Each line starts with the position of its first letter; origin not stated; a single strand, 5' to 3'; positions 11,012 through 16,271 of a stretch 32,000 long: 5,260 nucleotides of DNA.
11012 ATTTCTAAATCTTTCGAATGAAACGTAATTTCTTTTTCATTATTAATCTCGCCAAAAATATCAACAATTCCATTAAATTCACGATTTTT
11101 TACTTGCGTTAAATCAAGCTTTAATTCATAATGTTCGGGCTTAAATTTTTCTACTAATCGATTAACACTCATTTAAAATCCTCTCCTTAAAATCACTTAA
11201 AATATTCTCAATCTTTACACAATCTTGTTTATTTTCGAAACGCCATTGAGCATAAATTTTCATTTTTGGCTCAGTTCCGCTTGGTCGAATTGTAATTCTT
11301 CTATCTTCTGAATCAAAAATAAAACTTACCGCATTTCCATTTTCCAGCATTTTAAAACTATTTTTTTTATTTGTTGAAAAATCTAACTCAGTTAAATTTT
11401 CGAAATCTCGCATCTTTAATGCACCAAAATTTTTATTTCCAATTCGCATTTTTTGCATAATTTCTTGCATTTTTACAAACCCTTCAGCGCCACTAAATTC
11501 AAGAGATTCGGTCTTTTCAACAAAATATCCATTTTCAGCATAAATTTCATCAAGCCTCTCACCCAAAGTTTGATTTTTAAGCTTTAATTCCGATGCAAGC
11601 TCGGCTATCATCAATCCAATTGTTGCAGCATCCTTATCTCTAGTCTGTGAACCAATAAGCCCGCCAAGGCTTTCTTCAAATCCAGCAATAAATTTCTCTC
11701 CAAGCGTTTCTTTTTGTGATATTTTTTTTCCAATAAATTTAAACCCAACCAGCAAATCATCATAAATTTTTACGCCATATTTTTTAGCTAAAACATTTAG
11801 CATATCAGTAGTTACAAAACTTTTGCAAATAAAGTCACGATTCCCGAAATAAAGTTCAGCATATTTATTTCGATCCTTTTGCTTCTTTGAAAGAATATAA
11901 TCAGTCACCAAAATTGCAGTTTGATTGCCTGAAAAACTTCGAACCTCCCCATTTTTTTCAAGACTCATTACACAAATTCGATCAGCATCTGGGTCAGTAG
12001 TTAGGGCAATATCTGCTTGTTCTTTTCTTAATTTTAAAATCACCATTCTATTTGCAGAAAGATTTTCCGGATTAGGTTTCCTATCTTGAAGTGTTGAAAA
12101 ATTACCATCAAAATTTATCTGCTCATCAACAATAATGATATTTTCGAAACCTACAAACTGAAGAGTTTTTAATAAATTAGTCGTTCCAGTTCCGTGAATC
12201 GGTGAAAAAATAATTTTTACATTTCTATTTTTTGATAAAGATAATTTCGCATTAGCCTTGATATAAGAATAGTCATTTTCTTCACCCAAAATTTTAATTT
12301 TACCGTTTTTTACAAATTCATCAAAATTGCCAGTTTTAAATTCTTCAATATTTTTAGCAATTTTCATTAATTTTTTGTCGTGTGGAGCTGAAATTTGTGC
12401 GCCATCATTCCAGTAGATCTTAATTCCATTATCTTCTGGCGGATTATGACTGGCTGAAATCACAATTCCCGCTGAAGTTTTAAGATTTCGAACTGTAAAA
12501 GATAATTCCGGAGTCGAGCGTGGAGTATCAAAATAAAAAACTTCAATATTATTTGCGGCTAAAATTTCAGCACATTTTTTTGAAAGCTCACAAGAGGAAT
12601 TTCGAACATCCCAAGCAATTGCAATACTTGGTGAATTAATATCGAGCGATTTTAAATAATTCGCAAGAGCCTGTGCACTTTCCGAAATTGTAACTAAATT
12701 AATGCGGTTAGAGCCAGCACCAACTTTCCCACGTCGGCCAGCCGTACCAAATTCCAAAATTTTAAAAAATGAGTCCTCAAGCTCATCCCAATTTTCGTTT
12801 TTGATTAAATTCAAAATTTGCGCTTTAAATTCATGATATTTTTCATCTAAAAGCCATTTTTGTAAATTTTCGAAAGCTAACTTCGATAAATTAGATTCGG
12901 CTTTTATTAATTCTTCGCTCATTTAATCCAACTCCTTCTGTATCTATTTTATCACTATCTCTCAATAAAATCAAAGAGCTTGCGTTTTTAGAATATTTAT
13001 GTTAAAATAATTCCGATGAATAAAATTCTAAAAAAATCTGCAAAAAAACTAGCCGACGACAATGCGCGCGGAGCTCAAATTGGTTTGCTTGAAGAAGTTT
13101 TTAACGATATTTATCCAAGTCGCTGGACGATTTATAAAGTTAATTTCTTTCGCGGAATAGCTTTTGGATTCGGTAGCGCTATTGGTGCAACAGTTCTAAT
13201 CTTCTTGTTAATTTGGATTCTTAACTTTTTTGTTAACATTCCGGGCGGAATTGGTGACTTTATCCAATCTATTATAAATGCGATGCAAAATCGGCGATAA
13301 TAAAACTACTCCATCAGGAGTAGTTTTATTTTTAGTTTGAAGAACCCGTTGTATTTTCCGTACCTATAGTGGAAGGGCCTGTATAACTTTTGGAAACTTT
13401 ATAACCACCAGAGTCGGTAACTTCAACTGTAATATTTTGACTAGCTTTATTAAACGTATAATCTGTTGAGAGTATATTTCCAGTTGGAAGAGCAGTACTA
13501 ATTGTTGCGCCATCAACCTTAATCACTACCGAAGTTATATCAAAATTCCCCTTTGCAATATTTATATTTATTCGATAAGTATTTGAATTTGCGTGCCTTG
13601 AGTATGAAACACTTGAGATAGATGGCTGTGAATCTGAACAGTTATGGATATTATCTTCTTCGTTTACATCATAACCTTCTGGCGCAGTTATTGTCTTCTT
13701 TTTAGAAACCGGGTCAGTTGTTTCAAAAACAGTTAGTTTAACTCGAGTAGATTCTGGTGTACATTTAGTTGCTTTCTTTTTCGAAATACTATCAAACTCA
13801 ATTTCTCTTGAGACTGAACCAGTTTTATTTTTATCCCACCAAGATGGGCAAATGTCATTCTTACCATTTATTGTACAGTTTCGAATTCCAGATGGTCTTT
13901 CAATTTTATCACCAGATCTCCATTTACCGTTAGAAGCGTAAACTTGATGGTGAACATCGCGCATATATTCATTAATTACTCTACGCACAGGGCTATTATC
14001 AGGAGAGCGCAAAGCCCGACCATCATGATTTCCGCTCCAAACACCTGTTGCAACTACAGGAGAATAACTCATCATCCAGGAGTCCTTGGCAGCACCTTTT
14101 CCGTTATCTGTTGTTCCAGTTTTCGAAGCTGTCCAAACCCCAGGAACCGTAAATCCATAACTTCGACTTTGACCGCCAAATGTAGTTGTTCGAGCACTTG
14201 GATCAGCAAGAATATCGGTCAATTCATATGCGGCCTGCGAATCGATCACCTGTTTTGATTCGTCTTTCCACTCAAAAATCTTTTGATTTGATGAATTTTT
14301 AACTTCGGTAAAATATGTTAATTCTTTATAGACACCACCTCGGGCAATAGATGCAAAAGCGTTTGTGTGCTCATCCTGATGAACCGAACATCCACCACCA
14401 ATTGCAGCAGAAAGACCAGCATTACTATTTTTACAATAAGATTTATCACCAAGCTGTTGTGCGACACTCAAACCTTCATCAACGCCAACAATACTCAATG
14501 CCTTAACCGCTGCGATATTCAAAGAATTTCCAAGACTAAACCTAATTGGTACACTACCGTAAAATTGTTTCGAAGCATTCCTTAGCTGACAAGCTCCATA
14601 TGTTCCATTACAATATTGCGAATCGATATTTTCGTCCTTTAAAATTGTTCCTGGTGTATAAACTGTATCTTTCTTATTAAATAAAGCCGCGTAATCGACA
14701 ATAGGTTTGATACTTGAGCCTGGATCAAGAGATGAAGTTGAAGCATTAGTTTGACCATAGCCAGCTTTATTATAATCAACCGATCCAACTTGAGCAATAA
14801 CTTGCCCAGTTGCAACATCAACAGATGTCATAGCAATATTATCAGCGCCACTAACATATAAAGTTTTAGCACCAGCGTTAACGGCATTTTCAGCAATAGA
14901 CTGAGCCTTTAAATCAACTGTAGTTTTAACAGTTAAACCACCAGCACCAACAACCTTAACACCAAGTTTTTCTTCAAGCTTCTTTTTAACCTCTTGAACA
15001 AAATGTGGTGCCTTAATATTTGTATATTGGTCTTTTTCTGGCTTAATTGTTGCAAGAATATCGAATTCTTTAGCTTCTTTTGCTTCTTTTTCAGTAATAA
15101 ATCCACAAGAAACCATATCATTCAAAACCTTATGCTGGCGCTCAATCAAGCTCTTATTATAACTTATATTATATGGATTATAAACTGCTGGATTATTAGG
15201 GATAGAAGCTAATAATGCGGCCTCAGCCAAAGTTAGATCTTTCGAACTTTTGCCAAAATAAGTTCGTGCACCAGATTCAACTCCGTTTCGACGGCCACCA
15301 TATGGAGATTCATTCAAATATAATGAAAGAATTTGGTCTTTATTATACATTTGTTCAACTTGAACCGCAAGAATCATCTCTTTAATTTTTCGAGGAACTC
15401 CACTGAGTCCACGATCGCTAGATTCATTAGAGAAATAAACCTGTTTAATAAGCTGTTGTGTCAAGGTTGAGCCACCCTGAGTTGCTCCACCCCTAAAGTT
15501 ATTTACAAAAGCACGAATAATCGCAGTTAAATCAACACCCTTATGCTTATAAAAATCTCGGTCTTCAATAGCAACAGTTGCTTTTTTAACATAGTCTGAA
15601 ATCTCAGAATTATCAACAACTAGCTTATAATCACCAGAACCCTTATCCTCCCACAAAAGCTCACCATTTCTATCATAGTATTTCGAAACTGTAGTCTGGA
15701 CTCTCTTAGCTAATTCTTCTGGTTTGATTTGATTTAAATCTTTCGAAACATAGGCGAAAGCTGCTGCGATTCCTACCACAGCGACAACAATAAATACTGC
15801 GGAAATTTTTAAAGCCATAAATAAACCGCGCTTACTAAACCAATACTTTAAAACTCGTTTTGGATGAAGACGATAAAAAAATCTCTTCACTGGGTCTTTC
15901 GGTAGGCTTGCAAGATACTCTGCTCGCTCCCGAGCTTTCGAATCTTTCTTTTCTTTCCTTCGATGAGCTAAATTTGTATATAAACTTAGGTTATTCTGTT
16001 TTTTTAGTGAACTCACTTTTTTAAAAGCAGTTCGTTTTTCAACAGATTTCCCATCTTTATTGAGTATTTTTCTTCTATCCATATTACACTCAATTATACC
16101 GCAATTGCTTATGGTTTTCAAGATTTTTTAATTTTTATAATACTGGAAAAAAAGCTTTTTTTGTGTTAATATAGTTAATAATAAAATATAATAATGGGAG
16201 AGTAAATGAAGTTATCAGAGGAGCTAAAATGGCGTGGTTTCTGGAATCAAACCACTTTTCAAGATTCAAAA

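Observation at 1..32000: Roughly nine-fold over-representation of the palindrome TTCGAA (often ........) across genes, reading frames and intergenic DNA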

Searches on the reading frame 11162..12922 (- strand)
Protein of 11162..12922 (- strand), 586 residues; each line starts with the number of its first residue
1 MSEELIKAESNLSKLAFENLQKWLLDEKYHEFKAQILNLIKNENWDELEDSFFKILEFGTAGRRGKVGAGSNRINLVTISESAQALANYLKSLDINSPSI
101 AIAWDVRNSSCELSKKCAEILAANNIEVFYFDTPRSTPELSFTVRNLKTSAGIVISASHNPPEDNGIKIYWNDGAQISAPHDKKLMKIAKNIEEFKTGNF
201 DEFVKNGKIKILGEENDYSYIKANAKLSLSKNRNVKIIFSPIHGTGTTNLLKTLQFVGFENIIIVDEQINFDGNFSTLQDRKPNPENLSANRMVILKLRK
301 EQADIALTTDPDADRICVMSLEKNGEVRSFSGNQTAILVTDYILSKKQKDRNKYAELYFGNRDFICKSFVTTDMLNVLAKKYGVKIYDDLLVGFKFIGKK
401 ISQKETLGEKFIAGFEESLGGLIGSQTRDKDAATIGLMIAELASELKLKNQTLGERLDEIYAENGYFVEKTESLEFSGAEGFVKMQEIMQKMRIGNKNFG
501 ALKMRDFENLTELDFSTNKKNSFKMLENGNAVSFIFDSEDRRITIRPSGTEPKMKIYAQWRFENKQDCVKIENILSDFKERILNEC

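Call 4: search_protein_families(library=ncbifam, proteins=[window:11162-12922:-], max_evalue=0.00001)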
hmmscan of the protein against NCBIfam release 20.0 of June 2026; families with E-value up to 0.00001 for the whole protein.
window:11162-12922:- (586 aa): 6 families
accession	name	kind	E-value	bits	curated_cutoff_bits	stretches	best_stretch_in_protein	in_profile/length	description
TIGR03990.1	Arch_GlmM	equivalog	2.2e-43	148.8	439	1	58-461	4-366/444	phosphoglucosamine mutase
TIGR01455.1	glmM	equivalog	4e-23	81.8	447.55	1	58-344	1-268/442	phosphoglucosamine mutase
TIGR01132.1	pgm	equivalog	3.5e-20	71.9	778.05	1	54-447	38-428/546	phosphoglucomutase (alpha-D-glucose-1,6-bisphosphate-dependent)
NF007088.0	PRK09542.1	equivalog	6.7e-18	64.9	618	1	82-346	33-277/456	phosphomannomutase/phosphoglucomutase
NF046027.1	PhglucPhmanMutPgmG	equivalog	5e-14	51.8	600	1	99-346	46-272/460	phosphoglucomutase/phosphomannomutase PgmG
NF005737.0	PRK07564.1-1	equivalog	8.2e-13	47.8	378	1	97-202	50-160/543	alpha-D-glucose phosphate-specific phosphoglucomutase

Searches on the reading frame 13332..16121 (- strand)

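Call 4: search_protein_families(library=ncbifam, proteins=[window:13332-16121:-], max_evalue=0.00001)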
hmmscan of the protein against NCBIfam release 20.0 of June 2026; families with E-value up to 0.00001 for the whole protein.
window:13332-16121:- (929 aa): 13 families
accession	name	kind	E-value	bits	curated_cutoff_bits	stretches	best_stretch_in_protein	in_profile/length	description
TIGR02074.1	PBP_1a_fam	subfamily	9.4e-126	420.7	508.75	1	168-725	4-534/535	PBP1A family penicillin-binding protein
TIGR02073.1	PBP_1c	equivalog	9.2e-96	322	494.2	1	142-703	8-522/728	penicillin-binding protein 1C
NF051885.1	tranpepglycosPbpC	equivalog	2.9e-90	303.7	900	1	102-706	11-575/632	multimodular transpeptidase-transglycosylase PbpC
NF038272.1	strep_PBP1A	exception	8.4e-87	292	1075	1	103-672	12-560/658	penicillin-binding protein PBP1A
TIGR02071.1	PBP_1b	equivalog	1.3e-76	258.3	717.75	1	164-726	145-685/729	penicillin-binding protein 1B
NF038276.1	strep_PBP2A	exception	4.3e-73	246.7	1100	1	89-698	29-608/716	penicillin-binding protein PBP2A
NF038274.1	strep_PBP1B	exception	2.1e-69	234.7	1225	2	108-364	20-287/745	penicillin-binding protein PBP1B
NF007061.0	PRK09506.1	equivalog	7.1e-63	212.6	1120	1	162-699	207-722/825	bifunctional glycosyl transferase/transpeptidase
NF008643.0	PRK11636.1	equivalog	7.1e-62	209.8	1263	2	109-416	13-305/850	peptidoglycan glycosyltransferase/peptidoglycan DD-transpeptidase MrcA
NF011423.0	PRK14850.1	equivalog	2.7e-57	194.7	1275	1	163-711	154-680/764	penicillin-binding protein 1b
NF008414.0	PRK11240.1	equivalog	4.1e-47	160.7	1121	1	150-702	47-542/774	peptidoglycan glycosyltransferase PbpC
NF010008.0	PRK13481.1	equivalog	6.1e-39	133.9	270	1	168-350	82-263/269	glycosyltransferase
TIGR02070.1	mono_pep_trsgly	equivalog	5.5e-33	114.3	182.65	1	169-338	58-220/224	monofunctional biosynthetic peptidoglycan transglycosylase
